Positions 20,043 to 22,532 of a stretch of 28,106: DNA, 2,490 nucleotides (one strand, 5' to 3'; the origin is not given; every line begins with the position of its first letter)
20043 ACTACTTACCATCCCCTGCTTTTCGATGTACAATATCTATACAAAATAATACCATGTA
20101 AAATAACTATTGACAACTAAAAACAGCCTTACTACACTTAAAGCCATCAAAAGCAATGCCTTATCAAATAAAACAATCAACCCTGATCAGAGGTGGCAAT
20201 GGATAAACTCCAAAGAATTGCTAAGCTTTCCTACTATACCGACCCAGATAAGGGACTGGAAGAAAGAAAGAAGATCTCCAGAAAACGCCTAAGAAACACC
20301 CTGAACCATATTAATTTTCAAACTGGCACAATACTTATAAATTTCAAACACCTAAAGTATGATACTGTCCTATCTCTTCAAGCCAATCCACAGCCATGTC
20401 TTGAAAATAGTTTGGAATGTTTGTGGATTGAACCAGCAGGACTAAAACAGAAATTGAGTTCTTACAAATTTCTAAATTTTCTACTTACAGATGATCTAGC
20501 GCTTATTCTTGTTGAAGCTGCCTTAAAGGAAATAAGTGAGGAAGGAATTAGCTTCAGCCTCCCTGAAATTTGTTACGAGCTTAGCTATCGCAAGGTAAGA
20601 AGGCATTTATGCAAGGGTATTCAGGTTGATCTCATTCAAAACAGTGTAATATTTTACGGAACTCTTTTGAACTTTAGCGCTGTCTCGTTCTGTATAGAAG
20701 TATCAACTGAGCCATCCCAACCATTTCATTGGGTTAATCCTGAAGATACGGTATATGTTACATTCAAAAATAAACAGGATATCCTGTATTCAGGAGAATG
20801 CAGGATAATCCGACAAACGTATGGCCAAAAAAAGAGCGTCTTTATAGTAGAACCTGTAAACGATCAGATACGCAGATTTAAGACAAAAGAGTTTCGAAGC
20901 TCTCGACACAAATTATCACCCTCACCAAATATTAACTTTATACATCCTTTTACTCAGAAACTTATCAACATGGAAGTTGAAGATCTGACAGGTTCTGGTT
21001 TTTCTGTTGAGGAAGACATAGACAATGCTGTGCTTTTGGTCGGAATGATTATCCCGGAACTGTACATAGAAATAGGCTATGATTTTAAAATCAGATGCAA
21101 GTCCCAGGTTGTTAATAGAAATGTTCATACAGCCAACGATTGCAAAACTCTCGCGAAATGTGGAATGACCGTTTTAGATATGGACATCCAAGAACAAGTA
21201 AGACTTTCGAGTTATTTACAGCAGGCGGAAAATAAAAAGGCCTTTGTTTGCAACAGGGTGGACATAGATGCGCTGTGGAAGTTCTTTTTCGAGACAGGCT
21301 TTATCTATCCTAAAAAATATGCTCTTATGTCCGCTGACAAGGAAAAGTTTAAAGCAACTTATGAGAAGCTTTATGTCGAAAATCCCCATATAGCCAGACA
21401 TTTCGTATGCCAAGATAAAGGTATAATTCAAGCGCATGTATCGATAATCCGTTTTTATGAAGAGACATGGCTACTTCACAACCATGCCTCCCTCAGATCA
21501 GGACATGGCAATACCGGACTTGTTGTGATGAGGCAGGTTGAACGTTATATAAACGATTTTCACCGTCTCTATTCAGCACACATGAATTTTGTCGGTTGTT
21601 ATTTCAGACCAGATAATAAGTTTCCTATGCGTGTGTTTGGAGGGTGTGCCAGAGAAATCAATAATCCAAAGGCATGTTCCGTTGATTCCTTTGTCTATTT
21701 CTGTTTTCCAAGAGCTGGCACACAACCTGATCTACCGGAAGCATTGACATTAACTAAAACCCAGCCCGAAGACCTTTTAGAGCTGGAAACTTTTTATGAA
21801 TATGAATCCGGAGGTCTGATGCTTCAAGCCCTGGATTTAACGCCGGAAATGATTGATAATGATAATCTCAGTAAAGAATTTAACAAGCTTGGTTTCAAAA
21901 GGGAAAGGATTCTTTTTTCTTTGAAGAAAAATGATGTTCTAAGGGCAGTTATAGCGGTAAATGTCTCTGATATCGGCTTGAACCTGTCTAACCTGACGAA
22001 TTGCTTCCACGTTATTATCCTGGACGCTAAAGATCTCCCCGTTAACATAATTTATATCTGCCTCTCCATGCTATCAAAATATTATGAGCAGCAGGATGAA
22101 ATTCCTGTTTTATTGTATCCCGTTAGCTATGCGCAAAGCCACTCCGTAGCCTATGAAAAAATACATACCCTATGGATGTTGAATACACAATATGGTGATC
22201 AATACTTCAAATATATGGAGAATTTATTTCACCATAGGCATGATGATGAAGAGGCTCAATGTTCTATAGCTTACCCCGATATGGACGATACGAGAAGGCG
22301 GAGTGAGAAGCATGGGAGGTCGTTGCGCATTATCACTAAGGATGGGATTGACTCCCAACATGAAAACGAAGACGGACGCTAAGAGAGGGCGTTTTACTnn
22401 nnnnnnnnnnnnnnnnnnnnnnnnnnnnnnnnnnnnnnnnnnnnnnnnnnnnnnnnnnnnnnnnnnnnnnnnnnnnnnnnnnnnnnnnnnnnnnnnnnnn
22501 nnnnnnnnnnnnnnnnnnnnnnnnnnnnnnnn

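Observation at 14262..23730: Mosaic, partly strongly AT-rich island whose cargo is almost entirely c-di-GMP signalling plus an OM channel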

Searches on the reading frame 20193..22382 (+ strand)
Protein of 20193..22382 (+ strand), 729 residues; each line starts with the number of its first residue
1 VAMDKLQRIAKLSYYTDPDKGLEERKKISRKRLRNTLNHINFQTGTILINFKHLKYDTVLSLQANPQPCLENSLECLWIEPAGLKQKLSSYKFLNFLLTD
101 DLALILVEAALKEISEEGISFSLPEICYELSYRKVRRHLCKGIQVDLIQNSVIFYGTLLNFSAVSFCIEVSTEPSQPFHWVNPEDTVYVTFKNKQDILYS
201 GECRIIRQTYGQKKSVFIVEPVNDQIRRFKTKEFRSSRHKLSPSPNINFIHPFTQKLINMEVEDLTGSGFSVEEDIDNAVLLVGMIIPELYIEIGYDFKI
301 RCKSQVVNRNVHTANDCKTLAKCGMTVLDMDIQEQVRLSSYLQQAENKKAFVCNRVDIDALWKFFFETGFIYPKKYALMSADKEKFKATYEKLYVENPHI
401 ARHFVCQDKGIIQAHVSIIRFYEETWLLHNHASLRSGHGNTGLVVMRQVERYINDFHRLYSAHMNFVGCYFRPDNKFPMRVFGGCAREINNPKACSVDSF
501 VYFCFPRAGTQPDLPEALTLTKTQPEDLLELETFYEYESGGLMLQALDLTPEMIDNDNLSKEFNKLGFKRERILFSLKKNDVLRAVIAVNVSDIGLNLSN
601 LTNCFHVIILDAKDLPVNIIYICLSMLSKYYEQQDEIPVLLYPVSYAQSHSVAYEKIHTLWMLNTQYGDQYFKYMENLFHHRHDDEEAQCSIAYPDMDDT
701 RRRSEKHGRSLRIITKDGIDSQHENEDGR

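Call 5: search_protein_families(library=pfam, proteins=[window:20193-22382:+], max_evalue=0.01)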
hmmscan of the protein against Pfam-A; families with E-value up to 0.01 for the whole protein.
window:20193-22382:+ (729 aa): 0 families

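Call 12: find_encoding_contigs(protein=window:20199-22382:+, flank=10000, max_places=10)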
Protein window:20199-22382:+ (727 aa): 8 contigs read that carry it; 7 places shown.
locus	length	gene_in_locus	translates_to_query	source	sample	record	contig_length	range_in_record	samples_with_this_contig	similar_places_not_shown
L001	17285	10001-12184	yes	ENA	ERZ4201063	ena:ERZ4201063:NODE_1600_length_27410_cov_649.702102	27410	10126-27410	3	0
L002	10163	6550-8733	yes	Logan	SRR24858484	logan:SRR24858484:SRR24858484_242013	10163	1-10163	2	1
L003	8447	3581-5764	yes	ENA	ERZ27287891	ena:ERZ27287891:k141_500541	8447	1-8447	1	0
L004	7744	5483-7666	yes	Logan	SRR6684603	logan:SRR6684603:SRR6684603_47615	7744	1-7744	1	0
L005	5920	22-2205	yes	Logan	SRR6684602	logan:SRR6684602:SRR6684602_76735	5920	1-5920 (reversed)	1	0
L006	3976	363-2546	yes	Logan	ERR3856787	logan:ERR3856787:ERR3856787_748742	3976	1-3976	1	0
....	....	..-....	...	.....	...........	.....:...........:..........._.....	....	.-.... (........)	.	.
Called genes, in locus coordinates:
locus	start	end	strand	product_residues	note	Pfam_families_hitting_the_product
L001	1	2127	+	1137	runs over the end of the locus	PF00873:ACR_tran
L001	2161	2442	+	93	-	PF21476:PF0610-like_N, PF23470:Zn_ribbon_PF0610 (weak)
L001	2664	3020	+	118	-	PF14819:QueF_N (weak), PF14489:QueF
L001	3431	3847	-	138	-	PF04480:DUF559, PF18741:MTES_1575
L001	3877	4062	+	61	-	-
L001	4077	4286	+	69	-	-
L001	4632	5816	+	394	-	PF00990:GGDEF, PF07238:PilZ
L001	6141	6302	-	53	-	-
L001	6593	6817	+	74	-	-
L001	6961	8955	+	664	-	PF01590:GAF, PF13185:GAF_2, PF01966:HD, PF13487:HD_5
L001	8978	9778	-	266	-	PF01209:Ubie_methyltran (weak), PF13489:Methyltransf_23, PF13847:Methyltransf_31, PF08241:Methyltransf_11, PF08242:Methyltransf_12, PF13649:Methyltransf_25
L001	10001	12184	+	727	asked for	-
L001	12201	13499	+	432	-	PF03349:Toluene_X, PF10677:DUF2490 (faint)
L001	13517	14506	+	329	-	PF00072:Response_reg, PF13487:HD_5, PF01966:HD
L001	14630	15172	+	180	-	PF02518:HATPase_c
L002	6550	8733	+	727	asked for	-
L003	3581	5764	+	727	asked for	-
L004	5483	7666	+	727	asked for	-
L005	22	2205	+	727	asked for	-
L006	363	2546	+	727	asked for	-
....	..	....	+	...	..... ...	-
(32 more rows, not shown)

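Call 16: find_homologous_proteins(query=window:20199-22382:+, max_evalue=0.001)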
Query window:20199-22382:+ (727 aa): 1459 proteins with E <= 0.001 among 7281 candidates; the best 120 are listed.
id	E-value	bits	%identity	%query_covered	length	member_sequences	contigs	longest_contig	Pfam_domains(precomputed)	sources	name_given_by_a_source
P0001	0.0e+0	1687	100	100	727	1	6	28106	-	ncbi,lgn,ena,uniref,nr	ncbi:pilus assembly protein PilZ [Candidatus Methylomirabilis limnetica]|uniref:Pilus assembly prote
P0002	0.0e+0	1477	87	100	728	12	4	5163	-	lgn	-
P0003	0.0e+0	1448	85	100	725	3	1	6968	-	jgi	-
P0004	0.0e+0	1429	85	100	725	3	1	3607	-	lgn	-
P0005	0.0e+0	1424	84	100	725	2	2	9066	-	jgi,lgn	jgi:hypothetical protein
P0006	0.0e+0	1343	83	96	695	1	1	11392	-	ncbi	-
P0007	0.0e+0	1304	84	93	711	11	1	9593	-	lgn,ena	-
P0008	0.0e+0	1227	77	93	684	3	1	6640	-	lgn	-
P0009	0.0e+0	1222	77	94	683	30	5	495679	-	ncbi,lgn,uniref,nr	ncbi:MAG TPA: PilZ domain-containing protein [Candidatus Wujingus californicus]|uniref:PilZ domain-c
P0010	0.0e+0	1213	76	93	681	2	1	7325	-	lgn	-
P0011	0.0e+0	1206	74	96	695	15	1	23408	-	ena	-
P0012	0.0e+0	1202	75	94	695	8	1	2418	-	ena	-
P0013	0.0e+0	1133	72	94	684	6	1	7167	-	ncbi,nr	ncbi:MAG: PilZ domain-containing protein [Planctomycetes bacterium]|nr:PilZ domain-containing protei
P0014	0.0e+0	1070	69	93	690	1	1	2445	-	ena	-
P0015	0.0e+0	1060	68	93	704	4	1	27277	-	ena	-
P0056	3.4e-271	920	58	94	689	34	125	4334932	-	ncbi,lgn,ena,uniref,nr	ncbi:hypothetical protein KsCSTR_49160 [Candidatus Kuenenia stuttgartiensis]|uniref:PilZ domain-cont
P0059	3.6e-269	913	58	94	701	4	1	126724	PF07238.20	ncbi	-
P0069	2.0e-264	897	57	95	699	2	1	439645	PF07238.20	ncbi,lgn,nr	ncbi:MAG: PilZ domain-containing protein [Candidatus Brocadia sp.]|nr:PilZ domain-containing protein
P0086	1.2e-254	865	54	96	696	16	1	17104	PF07238.20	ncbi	-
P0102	4.8e-244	830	53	93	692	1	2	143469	-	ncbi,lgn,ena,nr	ncbi:MAG: hypothetical protein FD174_1136 [Geobacteraceae bacterium]|nr:MAG: hypothetical protein FD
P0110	4.6e-239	814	54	90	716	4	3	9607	PF07238.20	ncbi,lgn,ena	-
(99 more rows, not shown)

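Call 17: find_encoding_contigs(protein=P0009, flank=10000, max_places=2)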
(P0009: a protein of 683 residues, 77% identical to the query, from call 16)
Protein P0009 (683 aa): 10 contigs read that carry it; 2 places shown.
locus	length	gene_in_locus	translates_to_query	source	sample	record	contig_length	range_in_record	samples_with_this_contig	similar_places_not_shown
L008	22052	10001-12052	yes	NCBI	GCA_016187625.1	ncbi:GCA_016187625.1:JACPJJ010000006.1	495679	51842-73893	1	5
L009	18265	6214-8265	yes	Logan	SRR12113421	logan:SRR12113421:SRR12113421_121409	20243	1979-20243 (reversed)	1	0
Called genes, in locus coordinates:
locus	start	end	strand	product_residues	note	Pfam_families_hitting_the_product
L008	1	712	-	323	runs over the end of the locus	PF00551:Formyl_trans_N, PF02911:Formyl_trans_C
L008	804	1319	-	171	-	PF01327:Pep_deformylase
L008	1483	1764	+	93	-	PF01649:Ribosomal_S20p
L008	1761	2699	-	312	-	PF00850:Hist_deacetyl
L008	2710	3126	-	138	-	PF00892:EamA, PF06800:Sugar_transport (weak), PF03151:TPT (weak)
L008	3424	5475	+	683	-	PF13249:SQHop_cyclase_N, PF13243:SQHop_cyclase_C, PF00432:Prenyltrans (weak)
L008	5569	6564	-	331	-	PF04055:Radical_SAM, PF11946:DUF3463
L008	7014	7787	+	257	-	PF01048:PNP_UDP_1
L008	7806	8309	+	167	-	PF00731:AIRC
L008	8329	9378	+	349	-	PF01008:IF-2B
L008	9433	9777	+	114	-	-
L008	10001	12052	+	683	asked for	-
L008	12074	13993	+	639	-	PF01590:GAF, PF13185:GAF_2, PF13487:HD_5, PF01966:HD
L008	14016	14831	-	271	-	PF01209:Ubie_methyltran, PF13489:Methyltransf_23 (weak), PF13649:Methyltransf_25, PF13847:Methyltransf_31, PF08241:Methyltransf_11, PF08242:Methyltransf_12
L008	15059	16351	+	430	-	PF03349:Toluene_X, PF13505:OMP_b-brl (weak), PF10677:DUF2490 (faint)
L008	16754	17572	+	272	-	PF08543:Phos_pyr_kin, PF00294:PfkB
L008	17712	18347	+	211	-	PF01844:HNH, PF13395:HNH_4 (weak), PF14279:HNH_5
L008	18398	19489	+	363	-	PF02606:LpxK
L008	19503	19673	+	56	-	PF00037:Fer4, PF12837:Fer4_6 (weak), PF13237:Fer4_10, PF14697:Fer4_21, PF12838:Fer4_7, PF13187:Fer4_9, PF25160:LdpA_Fe-S-bd, PF00037:Fer4, +7 more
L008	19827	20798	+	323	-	-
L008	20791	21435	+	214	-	PF00730:HhH-GPD, PF00633:HHH (weak)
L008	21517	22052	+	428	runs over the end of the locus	PF12890:DHOase, PF01979:Amidohydro_1, PF07969:Amidohydro_3 (weak)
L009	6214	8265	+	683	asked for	-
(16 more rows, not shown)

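Call 18: find_encoding_contigs(protein=P0056, flank=10000, max_places=2)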
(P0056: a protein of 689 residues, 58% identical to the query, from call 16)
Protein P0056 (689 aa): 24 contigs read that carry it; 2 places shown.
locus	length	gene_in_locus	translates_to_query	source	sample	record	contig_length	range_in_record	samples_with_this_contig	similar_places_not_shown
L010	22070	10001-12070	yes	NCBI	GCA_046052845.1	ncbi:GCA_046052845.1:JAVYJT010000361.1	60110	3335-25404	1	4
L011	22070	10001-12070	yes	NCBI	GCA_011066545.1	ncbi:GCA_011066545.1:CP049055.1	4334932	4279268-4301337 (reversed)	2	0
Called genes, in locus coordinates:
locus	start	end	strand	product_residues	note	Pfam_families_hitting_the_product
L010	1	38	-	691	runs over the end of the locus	PF00072:Response_reg, PF13426:PAS_9, PF08447:PAS_3 (weak), PF00990:GGDEF, PF00563:EAL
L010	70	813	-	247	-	PF00072:Response_reg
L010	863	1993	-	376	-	PF00989:PAS (weak), PF08448:PAS_4 (weak), PF13188:PAS_8 (weak), PF13426:PAS_9 (weak), PF00512:HisKA (weak), PF02518:HATPase_c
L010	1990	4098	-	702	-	PF04879:Molybdop_Fe4S4, PF00384:Molybdopterin, PF01568:Molydop_binding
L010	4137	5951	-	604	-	PF00890:FAD_binding_2 (faint), PF01134:GIDA, PF12831:FAD_oxidored (weak), PF21680:GIDA_C_1st, PF13932:SAM_GIDA_C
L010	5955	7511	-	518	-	PF12072:RNase_Y_N, PF00013:KH_1 (weak), PF22891:KH_PNO1_2nd (faint), PF01966:HD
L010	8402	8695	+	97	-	PF00364:Biotin_lipoyl, PF25984:BSH_YknX (faint), PF25997:BSH_YhbJ (weak), PF25917:BSH_RND (weak)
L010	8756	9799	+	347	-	PF13177:DNA_pol3_delta2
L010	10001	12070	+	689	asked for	-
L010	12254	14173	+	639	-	PF01590:GAF, PF13185:GAF_2, PF13487:HD_5, PF01966:HD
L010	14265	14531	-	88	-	PF10387:DUF2442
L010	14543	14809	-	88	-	PF13711:DUF4160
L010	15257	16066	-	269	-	PF01135:PCMT (weak), PF01209:Ubie_methyltran, PF13489:Methyltransf_23, PF08241:Methyltransf_11, PF08242:Methyltransf_12, PF13649:Methyltransf_25, PF13847:Methyltransf_31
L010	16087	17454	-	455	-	PF02310:B12-binding, PF04055:Radical_SAM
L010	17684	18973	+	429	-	PF03349:Toluene_X, PF10677:DUF2490 (faint), PF13505:OMP_b-brl (faint)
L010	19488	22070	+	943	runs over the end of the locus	PF04932:Wzy_C, PF13431:TPR_17 (weak), PF13414:TPR_11 (weak), PF00515:TPR_1, PF07719:TPR_2 (weak), PF00515:TPR_1 (weak), PF13181:TPR_8 (weak), PF25063:ARM_TT21_C (weak), +14 more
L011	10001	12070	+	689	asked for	-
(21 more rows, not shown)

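Call 19: find_encoding_contigs(protein=P0102, flank=10000, max_places=2)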
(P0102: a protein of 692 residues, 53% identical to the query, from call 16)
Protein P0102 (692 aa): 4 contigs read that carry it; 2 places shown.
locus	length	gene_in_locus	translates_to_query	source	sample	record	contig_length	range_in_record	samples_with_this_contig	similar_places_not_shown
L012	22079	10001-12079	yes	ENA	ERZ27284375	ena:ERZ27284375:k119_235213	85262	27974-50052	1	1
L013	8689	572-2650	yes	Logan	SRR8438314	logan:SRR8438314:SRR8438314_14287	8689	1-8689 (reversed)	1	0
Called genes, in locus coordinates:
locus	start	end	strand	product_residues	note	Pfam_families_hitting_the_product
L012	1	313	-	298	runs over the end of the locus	PF21948:LplA-B_cat, PF03099:BPL_LplA_LipB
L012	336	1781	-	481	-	PF02347:GDC-P, PF00266:Aminotran_5, PF21478:GcvP2_C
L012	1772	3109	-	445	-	PF02347:GDC-P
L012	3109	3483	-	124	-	PF01597:GCV_H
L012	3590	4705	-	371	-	PF01571:GCV_T, PF08669:GCV_T_C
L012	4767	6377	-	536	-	PF00108:Thiolase_N, PF00109:ketoacyl-synt (weak), PF22691:Thiolase_C_1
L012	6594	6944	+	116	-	PF00903:Glyoxalase, PF12681:Glyoxalase_2, PF18029:Glyoxalase_6 (weak)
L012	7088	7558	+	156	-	PF19480:DUF6016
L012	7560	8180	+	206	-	PF08239:SH3_3 (faint)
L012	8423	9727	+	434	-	PF00155:Aminotran_1_2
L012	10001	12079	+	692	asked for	-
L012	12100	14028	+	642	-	PF01590:GAF, PF13185:GAF_2, PF13487:HD_5, PF01966:HD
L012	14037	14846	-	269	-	PF01209:Ubie_methyltran, PF01135:PCMT (weak), PF13489:Methyltransf_23, PF08241:Methyltransf_11, PF08242:Methyltransf_12, PF13649:Methyltransf_25, PF13847:Methyltransf_31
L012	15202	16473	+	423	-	PF13505:OMP_b-brl (faint), PF03349:Toluene_X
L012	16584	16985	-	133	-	PF01894:YjbQ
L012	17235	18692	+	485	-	PF01139:RtcB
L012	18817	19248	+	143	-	PF01951:Archease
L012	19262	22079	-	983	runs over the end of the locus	PF18083:PutA_N, PF01619:Pro_dh, PF00171:Aldedh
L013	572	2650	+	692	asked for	-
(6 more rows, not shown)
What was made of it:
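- The X-FadL adjacency is a derived rearrangement; the canonical order places HD-GYP after X (calls 17-19). In most genomes the cassette sits among housekeeping genes (calls 17-19).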

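Call 22: search_solved_structures(query=A1, max_evalue=10, show_alignments=2)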
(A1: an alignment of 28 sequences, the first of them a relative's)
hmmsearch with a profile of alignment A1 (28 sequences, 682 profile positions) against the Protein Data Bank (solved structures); distinct sequences matched with E-value up to 10: 0.
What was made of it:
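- On GNAT acyltransferase superfamily (tandem GNAT), for the X C-terminal half: No PDB sequence hit at E <= 10 (call 22).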

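Call 23: search_protein_families(library=pfam, alignment_id=A1, max_evalue=1)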
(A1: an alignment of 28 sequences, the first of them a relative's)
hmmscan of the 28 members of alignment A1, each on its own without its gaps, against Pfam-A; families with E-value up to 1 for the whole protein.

A. member 1, P0001 (727 aa): 0 families

B. families by the number of members that match (of 28 scanned): 7 families
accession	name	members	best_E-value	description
PF07238.19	PilZ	20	1.9e-08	PilZ domain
PF05503.17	Pox_G7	1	0.0067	Poxvirus G7-like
PF11443.14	DUF2828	1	0.019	Domain of unknown function (DUF2828)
PF06293.20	Kdo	1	0.036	Lipopolysaccharide kinase (Kdo/WaaP) family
PF19164.5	DUF5846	1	0.078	Family of unknown function (DUF5846)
PF10309.14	NCBP3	1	0.15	Nuclear cap-binding protein subunit 3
PF13437.12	HlyD_3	1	0.16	HlyD family secretion protein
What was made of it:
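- On GNAT acyltransferase superfamily (tandem GNAT), for the X C-terminal half: No Pfam acetyltransferase family hits any of the 28 members at E <= 1 (call 23).
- Closest known: PixB. Different: X has a tandem (double) GNAT fold of about 330 aa that no Pfam GNAT model recognises (0 of 28 members; call 23).
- Pfam PilZ hits 20 of 28 members (call 23). No Pfam GNAT model hits any of the 28 members (call 23).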
